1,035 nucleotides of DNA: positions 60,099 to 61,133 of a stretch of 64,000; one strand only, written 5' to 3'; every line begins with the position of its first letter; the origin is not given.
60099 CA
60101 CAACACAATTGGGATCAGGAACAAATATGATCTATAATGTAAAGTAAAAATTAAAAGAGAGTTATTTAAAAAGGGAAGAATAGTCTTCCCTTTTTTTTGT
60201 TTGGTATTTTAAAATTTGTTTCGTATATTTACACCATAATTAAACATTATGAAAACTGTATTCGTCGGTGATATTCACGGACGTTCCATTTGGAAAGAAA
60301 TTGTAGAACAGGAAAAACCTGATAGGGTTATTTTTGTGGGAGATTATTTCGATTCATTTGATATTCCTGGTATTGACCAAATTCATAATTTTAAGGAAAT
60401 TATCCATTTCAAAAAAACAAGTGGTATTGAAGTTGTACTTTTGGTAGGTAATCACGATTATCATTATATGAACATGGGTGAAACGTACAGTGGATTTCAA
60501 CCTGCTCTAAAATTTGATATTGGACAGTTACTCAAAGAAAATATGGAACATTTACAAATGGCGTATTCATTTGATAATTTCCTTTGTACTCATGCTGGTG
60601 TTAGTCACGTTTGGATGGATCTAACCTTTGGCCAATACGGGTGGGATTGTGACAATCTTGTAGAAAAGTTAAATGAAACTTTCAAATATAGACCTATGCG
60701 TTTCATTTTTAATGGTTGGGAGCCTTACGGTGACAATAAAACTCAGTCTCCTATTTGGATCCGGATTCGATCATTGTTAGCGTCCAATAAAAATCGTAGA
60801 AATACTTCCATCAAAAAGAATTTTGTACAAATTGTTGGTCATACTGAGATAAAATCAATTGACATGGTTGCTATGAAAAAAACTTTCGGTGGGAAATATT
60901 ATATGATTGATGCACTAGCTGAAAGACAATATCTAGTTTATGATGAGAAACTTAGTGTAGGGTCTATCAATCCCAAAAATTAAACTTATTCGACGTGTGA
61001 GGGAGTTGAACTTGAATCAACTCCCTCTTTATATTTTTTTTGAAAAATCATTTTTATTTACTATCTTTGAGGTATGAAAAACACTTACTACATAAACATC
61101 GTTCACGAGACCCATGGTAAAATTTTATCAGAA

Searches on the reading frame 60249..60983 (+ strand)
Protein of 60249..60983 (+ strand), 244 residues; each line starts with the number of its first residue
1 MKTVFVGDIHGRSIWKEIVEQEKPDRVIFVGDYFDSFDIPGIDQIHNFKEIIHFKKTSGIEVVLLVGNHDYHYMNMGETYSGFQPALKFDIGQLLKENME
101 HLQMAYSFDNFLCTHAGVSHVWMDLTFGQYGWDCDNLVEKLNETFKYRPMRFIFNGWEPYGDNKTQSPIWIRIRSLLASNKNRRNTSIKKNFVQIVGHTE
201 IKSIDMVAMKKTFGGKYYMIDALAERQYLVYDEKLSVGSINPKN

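Call 28: search_protein_families(library=phrogs, proteins=[window:60249-60983:+], max_evalue=0.001)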
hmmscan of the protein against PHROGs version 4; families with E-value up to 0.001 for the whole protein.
window:60249-60983:+ (244 aa): 4 families
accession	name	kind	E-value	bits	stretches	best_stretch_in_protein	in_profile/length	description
phrog_1649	-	other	1.9e-09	37.6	1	1-109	36-136/308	metallo-phosphoesterase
phrog_246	-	other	1.3e-08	35.3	1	2-222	177-369/417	NinI-like serine-threonine phosphatase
phrog_8238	-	DNA, RNA and nucleotide metabolism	1.2e-06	27.9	1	4-78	175-249/737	RNA ligase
phrog_100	-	DNA, RNA and nucleotide metabolism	2.2e-06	27.4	1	18-75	62-120/989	SbcD-like subunit of palindrome specific endonuclease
